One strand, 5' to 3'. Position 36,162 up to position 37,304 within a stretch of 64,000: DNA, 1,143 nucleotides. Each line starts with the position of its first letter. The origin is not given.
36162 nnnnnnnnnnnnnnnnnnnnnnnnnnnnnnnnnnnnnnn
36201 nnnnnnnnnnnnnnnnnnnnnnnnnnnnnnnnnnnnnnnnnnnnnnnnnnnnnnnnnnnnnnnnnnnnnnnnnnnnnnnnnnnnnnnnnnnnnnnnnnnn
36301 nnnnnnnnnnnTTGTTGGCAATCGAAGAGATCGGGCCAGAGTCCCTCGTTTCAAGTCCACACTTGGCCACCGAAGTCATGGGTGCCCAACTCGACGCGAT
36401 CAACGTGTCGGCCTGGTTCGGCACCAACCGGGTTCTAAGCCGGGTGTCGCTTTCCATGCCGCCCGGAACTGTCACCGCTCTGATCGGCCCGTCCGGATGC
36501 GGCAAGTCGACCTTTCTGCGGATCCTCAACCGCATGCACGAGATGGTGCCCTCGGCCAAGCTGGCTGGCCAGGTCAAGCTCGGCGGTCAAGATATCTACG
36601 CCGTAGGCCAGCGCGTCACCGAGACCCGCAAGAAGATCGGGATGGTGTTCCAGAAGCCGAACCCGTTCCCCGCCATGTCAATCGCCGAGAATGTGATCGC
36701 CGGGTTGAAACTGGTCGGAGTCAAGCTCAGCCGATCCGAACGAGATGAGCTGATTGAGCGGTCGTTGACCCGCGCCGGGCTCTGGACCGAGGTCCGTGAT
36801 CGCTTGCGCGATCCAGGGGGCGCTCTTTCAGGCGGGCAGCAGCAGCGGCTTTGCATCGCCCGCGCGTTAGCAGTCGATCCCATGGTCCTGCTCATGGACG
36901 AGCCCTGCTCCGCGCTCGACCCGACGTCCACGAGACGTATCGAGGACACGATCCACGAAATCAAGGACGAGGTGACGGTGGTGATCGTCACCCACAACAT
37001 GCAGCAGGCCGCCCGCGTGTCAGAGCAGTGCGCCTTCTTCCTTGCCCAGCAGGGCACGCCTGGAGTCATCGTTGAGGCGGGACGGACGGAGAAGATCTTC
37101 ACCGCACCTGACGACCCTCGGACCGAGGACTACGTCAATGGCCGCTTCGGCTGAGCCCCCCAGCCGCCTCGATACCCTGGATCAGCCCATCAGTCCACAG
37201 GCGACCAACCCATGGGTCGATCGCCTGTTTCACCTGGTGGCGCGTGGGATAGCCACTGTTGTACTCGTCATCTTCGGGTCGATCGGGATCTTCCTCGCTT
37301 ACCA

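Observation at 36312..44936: Non-canonical pst operon: pstB-pstC-pstA followed by, and translationally coupled to, two giant anchored binding-protein-like genes and a sortase-fold gene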

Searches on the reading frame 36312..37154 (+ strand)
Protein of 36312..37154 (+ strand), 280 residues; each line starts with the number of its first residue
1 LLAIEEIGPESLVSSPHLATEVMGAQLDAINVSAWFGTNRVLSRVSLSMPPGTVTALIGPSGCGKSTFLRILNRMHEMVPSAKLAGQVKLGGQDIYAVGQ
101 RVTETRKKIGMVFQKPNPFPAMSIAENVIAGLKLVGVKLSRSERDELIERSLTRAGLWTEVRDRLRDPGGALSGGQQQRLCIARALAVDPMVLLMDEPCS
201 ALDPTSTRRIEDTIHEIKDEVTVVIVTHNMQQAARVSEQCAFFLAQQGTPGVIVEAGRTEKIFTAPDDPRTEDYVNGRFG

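Call 4: search_protein_families(library=pfam, proteins=[window:36312-37154:+], max_evalue=0.01)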
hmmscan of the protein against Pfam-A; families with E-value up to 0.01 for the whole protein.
window:36312-37154:+ (280 aa): 11 families
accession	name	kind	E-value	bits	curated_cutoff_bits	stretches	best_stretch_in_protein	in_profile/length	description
PF00005.33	ABC_tran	-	2.8e-34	119.1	25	1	42-199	1-136/137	ABC transporter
PF13304.12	AAA_21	-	3.6e-11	44.1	27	2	54-87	1-34/304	AAA domain, putative AbiEii toxin, Type IV TA system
PF02463.25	SMC_N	-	3.3e-08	33.7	40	1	53-248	25-217/220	RecF/RecN/SMC N terminal domain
PF13401.12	AAA_22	-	0.00034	21.4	27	1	54-156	7-83/130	AAA domain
PF13481.12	AAA_25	-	0.001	19.1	27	0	48-69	29-50/195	AAA domain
PF13238.12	AAA_18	-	0.0018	19.1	29.4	0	57-99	3-25/128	AAA domain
PF03215.21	Rad17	-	0.0021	18.5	23.8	1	48-77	41-70/186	Rad17 P-loop domain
PF13555.12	AAA_29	-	0.0034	17.6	27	1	47-69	17-39/61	P-loop containing region of AAA domain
PF20703.3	nSTAND1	-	0.0053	16.9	27.1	0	35-70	16-51/379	Novel STAND NTPase 1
PF03193.22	RsgA_GTPase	-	0.0055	17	30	0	52-75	106-129/174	RsgA GTPase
PF13175.12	AAA_15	-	0.0066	16.6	32.1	1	48-113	20-83/374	AAA ATPase domain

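Call 5: search_protein_families(library=ncbifam, proteins=[window:36312-37154:+], max_evalue=0.01)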
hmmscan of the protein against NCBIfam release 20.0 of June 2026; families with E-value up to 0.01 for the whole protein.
window:36312-37154:+ (280 aa): 191 families (the best 25 are shown)
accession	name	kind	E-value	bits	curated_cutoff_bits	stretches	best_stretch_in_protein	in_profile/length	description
TIGR00972.1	3a0107s01c2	equivalog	3.4e-100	334.5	343.2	1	28-280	3-248/248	phosphate ABC transporter ATP-binding protein PstB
NF010860.0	PRK14267.1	equivalog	1.6e-82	277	412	1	27-280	5-253/253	phosphate ABC transporter ATP-binding protein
NF010851.0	PRK14258.1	subfamily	5.8e-75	252.1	425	1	30-279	11-260/261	phosphate ABC transporter ATP-binding protein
NF010864.0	PRK14271.1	equivalog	7.2e-72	241.7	561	1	25-278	20-265/276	phosphate ABC transporter ATP-binding protein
NF010840.0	PRK14246.1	equivalog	9.3e-65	218.8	425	1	39-279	23-256/257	phosphate ABC transporter ATP-binding protein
NF008428.0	PRK11264.1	equivalog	2.8e-45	154.5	406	1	32-276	9-245/250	L-cystine ABC transporter ATP-binding protein TcyN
NF007027.0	PRK09493.1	equivalog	5.9e-44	150.2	379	1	30-275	5-236/240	glutamine ABC transporter ATP-binding protein GlnQ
TIGR01186.1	proV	subfamily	4.5e-43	147.7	326.6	1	37-276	4-231/363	betaine/proline/choline family ABC transporter ATP-binding protein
TIGR03005.1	ectoine_ehuA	equivalog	4.2e-42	144.1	345.4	1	31-275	5-247/252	ectoine/hydroxyectoine ABC transporter ATP-binding protein EhuA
NF008338.0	PRK11124.1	equivalog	7e-42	143.6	369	1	24-275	2-240/242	arginine ABC transporter ATP-binding protein ArtP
TIGR03265.1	PhnT2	equivalog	3.6e-41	141.6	457.7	1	26-275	4-235/353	putative 2-aminoethylphosphonate ABC transporter ATP-binding protein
TIGR02315.1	ABC_phnC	equivalog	1.3e-39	136.1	266.1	1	31-238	6-214/243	phosphonate ABC transporter ATP-binding protein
TIGR00968.1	3a0106s01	subfamily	3e-39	134.9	342.75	1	31-268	5-224/237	sulfate ABC transporter ATP-binding protein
NF007908.0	PRK10619.1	equivalog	2e-38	132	466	1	26-277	5-254/257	histidine ABC transporter ATP-binding protein HisP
NF008513.0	PRK11432.1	equivalog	5e-38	130.9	496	1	31-266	11-228/351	ferric ABC transporter ATP-binding protein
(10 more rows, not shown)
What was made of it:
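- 36312..37154 (+): pstB-like ABC ATPase, 280 aa. TIGR00972 scores 334.5 bits against a cut-off of 343.2; PF00005 (calls 4, 5).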
